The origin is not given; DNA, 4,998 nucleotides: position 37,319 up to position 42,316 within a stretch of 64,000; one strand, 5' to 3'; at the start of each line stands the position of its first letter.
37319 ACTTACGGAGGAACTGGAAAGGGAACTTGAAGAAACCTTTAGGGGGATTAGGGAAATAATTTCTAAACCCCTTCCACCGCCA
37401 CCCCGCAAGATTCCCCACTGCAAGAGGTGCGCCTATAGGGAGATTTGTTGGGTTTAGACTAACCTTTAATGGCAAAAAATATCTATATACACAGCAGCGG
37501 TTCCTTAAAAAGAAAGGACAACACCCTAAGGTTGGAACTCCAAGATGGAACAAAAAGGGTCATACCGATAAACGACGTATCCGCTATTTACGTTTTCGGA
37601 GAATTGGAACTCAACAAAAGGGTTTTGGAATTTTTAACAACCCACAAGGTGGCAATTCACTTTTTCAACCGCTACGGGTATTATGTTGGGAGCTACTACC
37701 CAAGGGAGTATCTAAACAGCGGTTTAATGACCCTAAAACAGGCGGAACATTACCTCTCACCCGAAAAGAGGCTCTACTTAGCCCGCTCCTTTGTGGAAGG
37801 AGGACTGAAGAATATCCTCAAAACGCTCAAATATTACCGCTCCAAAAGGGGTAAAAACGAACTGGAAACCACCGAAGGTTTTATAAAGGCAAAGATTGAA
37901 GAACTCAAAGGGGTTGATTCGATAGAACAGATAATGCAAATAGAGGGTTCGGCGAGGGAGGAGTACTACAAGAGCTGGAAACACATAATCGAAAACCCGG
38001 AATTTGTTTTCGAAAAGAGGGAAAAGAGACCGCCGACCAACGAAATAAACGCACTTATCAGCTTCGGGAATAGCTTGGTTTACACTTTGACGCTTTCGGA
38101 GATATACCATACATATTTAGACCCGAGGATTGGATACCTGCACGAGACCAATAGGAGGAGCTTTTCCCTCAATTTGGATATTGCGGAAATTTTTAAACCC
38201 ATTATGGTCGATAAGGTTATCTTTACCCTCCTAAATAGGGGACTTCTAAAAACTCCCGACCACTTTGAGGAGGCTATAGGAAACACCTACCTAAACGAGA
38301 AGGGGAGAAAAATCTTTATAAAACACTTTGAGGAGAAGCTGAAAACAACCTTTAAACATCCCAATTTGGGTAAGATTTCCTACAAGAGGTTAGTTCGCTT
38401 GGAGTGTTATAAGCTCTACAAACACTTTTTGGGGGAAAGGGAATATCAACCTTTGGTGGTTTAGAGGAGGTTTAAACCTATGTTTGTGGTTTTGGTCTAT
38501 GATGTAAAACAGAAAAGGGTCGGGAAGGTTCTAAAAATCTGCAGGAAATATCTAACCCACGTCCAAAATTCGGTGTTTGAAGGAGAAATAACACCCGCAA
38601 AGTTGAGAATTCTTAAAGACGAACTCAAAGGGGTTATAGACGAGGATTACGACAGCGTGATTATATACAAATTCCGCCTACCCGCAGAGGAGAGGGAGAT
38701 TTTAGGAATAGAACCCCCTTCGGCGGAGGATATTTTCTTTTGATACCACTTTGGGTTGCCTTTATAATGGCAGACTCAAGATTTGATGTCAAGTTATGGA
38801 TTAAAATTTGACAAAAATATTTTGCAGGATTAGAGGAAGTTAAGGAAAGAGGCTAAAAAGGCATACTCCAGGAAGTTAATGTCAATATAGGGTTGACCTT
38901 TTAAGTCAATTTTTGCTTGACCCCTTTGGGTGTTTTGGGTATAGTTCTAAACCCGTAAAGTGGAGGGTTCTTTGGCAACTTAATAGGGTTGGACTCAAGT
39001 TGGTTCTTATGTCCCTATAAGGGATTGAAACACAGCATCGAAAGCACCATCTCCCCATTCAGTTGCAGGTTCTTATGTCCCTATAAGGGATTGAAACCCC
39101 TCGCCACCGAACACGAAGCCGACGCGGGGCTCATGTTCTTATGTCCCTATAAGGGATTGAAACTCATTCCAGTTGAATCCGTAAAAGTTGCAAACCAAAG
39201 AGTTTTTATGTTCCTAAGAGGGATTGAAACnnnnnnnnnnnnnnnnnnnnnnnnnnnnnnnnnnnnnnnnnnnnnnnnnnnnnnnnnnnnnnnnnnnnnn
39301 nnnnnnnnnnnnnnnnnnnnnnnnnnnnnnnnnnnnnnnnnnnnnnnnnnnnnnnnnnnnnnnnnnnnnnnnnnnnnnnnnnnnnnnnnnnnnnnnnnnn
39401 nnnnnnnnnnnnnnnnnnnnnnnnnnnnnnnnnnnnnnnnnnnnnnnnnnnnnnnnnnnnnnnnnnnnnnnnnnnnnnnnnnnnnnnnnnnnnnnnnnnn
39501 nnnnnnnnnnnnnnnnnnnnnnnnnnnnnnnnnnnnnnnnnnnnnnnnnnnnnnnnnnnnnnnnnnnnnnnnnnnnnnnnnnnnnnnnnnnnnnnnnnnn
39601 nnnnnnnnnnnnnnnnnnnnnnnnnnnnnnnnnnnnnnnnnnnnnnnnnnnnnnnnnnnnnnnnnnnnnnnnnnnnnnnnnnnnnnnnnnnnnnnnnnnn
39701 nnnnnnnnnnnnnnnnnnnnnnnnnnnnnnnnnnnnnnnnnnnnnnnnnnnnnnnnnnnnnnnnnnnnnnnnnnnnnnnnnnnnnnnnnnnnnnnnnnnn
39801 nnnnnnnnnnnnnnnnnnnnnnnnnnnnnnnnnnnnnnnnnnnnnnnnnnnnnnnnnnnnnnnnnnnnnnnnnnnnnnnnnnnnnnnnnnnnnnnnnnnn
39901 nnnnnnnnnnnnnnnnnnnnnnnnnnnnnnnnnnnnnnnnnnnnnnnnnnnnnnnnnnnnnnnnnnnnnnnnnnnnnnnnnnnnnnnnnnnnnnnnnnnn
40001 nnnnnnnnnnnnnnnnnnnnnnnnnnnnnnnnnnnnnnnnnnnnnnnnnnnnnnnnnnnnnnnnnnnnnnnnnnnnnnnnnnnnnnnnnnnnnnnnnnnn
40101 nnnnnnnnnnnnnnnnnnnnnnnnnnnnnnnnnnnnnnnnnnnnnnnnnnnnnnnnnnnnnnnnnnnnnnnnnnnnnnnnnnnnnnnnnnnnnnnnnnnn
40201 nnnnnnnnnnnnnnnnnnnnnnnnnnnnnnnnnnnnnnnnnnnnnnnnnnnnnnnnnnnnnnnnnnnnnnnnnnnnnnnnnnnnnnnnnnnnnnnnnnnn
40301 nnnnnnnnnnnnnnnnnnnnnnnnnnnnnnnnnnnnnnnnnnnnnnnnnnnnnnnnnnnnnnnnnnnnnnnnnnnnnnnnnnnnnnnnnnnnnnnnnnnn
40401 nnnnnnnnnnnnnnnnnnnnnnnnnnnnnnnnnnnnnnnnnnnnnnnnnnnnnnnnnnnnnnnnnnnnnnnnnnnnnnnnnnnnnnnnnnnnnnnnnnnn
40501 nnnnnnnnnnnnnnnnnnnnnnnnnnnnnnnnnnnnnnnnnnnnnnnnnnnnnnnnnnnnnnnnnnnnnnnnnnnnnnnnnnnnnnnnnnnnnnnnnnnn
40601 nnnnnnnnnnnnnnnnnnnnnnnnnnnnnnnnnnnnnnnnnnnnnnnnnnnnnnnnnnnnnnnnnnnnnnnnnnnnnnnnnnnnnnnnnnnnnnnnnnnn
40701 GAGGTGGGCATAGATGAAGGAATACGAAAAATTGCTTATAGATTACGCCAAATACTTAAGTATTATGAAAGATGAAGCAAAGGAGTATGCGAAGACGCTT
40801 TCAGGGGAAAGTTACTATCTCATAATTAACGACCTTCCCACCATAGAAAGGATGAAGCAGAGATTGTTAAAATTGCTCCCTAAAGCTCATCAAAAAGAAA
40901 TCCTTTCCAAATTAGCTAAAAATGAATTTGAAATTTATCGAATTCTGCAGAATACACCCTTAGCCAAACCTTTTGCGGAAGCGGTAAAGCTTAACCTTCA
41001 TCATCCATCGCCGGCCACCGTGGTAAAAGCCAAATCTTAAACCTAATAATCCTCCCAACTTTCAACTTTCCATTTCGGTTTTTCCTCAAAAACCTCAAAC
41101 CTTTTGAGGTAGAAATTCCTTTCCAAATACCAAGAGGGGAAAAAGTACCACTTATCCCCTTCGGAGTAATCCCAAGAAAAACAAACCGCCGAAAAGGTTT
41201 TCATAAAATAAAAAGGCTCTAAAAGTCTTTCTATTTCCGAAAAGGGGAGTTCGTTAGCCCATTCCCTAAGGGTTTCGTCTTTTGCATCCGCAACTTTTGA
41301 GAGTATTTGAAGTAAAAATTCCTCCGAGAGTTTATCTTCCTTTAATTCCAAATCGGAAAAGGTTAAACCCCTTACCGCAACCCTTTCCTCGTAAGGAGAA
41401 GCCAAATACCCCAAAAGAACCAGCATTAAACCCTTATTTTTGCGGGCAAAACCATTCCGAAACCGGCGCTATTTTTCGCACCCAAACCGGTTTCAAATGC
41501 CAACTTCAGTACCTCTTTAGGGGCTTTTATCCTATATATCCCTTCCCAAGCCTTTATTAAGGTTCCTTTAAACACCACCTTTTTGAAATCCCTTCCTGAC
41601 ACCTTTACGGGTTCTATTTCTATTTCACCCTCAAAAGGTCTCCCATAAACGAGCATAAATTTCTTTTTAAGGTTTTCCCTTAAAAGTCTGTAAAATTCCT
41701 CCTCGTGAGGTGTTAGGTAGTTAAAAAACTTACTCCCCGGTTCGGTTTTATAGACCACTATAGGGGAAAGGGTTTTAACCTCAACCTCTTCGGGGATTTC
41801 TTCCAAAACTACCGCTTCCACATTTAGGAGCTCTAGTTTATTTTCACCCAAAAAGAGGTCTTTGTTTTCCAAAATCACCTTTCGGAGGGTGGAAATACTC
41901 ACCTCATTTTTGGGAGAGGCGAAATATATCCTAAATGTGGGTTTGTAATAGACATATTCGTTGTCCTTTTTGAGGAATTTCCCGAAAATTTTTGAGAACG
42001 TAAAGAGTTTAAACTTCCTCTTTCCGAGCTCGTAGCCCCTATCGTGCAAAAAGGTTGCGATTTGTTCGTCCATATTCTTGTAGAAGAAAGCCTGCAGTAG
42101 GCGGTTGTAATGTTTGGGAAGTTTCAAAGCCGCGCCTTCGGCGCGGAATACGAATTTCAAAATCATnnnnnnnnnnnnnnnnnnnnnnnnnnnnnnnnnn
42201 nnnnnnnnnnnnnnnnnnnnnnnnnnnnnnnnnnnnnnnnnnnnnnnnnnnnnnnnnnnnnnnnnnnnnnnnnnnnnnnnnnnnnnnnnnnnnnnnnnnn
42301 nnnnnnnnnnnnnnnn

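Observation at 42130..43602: Solo tnpB fills the cas6-cas8b gap, ends 15 nt from the cas6 ATG, and has Gln at the RuvC-II glutamate position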

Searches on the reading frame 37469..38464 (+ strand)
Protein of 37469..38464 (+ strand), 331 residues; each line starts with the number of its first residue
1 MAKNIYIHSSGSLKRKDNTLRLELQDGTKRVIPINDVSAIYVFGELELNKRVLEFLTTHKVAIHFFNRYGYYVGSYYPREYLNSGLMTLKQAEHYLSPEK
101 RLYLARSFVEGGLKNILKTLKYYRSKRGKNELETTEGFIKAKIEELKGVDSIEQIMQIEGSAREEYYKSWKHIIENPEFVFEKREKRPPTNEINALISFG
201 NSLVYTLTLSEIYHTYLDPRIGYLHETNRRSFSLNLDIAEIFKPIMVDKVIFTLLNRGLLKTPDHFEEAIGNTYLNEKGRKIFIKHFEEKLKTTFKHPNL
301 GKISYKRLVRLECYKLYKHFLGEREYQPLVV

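Call 49: search_protein_families(library=pfam, proteins=[window:37469-38464:+], max_evalue=0.001)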
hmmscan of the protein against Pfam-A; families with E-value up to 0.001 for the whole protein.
window:37469-38464:+ (331 aa): 1 family
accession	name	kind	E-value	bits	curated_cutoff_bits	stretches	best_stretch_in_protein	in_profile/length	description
PF01867.21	Cas_Cas1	-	1.3e-94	317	22.3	1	5-289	1-283/283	CRISPR associated protein Cas1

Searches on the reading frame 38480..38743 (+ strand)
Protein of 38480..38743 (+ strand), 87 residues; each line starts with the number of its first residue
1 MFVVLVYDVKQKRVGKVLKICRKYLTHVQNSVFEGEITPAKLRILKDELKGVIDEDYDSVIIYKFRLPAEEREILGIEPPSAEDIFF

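Call 49: search_protein_families(library=pfam, proteins=[window:38480-38743:+], max_evalue=0.001)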
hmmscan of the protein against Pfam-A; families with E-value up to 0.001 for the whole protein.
window:38480-38743:+ (87 aa): 1 family
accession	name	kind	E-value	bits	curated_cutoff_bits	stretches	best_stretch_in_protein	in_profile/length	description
PF09827.14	CRISPR_Cas2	-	1.2e-23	83.5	23.8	1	1-66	1-67/74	CRISPR associated protein Cas2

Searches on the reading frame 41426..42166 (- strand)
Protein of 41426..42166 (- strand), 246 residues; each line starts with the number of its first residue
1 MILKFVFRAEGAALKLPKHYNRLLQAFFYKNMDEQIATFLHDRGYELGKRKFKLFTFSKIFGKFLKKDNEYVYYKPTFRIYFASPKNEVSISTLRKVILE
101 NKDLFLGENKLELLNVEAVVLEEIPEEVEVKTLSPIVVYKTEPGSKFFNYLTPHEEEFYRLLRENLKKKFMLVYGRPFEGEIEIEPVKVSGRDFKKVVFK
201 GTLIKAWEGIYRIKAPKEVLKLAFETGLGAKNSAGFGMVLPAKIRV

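Call 3: search_protein_families(library=pfam, proteins=[window:41426-42166:-], max_evalue=0.01)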
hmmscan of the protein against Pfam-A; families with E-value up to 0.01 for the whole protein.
window:41426-42166:- (246 aa): 3 families
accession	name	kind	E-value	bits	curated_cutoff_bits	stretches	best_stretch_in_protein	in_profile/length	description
PF01881.21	Cas_Cas6_C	-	1.6e-33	116.6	23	1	125-239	8-123/125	CRISPR associated protein Cas6, C-terminal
PF21350.2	Cas6_I-A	-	0.00029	21.4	27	1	19-110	5-94/101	CRISPR-associated protein Cas6, N-terminal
PF10040.14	CRISPR_Cas6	-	0.0027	18.8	25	1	49-239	13-89/89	CRISPR-associated endoribonuclease Cas6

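Call 33: find_homologous_proteins(query=window:41426-42166:-, max_evalue=1e-10)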
Query window:41426-42166:- (246 aa): 69 proteins with E <= 1e-10 among 521 candidates.
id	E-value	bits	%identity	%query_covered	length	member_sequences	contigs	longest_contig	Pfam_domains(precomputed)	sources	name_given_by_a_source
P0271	1.3e-153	528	99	100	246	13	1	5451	PF01881.22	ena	-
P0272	1.9e-139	481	89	100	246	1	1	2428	PF01881.22,PF21350.3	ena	-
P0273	2.6e-124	432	78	98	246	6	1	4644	PF01881.22,PF21350.3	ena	-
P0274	1.7e-115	403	73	100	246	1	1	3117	PF01881.22,PF21350.3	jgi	-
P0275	3.4e-98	346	64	100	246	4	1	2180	PF01881.22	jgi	jgi:CRISPR-associated endoribonuclease Cas6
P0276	5.6e-98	346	62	100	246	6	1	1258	PF01881.22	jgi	jgi:CRISPR-associated endoribonuclease Cas6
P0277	9.4e-98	345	64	100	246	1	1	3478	PF01881.22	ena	-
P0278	5.5e-96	339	62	100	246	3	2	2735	PF01881.22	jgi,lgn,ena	-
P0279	5.6e-93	329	61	100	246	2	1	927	PF01881.22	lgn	-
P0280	1.4e-76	276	57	97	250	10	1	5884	PF01881.22,PF21350.3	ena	-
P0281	1.7e-73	265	56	97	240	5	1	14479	PF01881.22,PF21350.3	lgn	-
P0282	5.0e-70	254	53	97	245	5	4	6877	PF01881.22,PF21350.3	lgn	-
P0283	1.5e-69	253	54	97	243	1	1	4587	PF01881.22,PF21350.3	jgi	-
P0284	9.1e-69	250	50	99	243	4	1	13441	PF01881.22,PF21350.3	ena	-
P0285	5.7e-67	244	49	97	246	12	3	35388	PF01881.22,PF21350.3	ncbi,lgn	ncbi:MAG: CRISPR-associated endoribonuclease Cas6 [Aquificaceae bacterium]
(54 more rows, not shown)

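Call 34: find_encoding_contigs(protein=P0271, flank=5000, max_places=4)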
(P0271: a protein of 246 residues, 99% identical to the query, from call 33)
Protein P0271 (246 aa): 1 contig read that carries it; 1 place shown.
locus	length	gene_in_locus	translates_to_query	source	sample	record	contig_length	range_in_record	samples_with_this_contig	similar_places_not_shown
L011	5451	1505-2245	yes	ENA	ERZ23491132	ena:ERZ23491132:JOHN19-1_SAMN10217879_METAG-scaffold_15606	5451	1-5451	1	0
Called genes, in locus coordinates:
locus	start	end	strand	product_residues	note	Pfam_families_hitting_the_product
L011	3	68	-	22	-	?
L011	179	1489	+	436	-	PF01385:OrfB_IS605, PF07282:Cas12f1-like_TNB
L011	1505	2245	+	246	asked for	PF01881:Cas_Cas6_C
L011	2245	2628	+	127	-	-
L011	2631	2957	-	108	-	-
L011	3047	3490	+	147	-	-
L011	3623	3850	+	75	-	-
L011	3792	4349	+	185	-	-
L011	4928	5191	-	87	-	PF09827:CRISPR_Cas2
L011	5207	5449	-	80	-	?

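Call 35: find_encoding_contigs(protein=P0272, flank=5000, max_places=3)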
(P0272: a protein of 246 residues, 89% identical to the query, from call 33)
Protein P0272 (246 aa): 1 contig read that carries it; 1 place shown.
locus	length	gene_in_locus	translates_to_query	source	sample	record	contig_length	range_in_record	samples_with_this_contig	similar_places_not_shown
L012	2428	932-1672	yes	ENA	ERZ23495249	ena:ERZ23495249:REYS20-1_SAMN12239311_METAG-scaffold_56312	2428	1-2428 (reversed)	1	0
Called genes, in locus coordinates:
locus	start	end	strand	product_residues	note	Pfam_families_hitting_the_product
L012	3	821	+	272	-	?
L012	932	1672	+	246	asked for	PF21350:Cas6_I-A (faint), PF01881:Cas_Cas6_C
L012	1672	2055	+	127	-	-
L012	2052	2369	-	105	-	-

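Call 36: find_encoding_contigs(protein=P0273, flank=5000, max_places=3)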
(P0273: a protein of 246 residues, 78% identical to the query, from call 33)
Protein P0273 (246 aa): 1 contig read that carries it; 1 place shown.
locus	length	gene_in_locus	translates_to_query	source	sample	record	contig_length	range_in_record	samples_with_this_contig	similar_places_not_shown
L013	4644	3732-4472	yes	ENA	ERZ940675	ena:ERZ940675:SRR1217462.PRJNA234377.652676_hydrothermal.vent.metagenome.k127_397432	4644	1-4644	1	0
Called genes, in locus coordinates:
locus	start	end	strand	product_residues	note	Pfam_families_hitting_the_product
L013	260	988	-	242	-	PF09704:Cas_Cas5d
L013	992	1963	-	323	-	PF05107:Cas_Cas7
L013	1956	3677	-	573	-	PF09484:Cas_TM1802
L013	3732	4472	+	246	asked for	PF21350:Cas6_I-A (faint), PF01881:Cas_Cas6_C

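Call 59: search_protein_families(library=pfam, proteins=[L012:3-821:+], max_evalue=0.001)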
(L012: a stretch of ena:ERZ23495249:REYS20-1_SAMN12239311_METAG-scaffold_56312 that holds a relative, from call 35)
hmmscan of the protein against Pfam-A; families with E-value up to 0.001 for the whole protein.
L012:3-821:+ (272 aa): 4 families
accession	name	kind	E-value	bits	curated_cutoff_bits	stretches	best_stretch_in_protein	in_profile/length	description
PF07282.18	Cas12f1-like_TNB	-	9.1e-20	71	26.3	1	167-228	3-60/60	Cas12f1-like, TNB domain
PF01385.25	OrfB_IS605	-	7.5e-14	52.4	30.5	1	27-145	4-119/120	Probable transposase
PF14446.12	Prok-RING_1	-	0.00011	22.4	29.1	1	190-221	2-33/54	Prokaryotic RING finger family 1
PF05605.18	zf-Di19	-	0.00022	21.8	27.5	1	191-224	14-47/54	Drought induced 19 protein (Di19), zinc-binding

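Call 71: find_encoding_contigs(protein=P0274, flank=3000, max_places=2)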
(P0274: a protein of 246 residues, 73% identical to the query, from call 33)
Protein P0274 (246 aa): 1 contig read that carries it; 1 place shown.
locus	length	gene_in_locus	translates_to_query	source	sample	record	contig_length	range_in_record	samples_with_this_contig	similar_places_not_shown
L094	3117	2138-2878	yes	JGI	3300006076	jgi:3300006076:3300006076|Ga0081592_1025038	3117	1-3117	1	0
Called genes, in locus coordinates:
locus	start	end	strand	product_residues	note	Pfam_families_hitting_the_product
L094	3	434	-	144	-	?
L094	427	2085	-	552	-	PF09484:Cas_TM1802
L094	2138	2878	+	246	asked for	PF21350:Cas6_I-A (faint), PF01881:Cas_Cas6_C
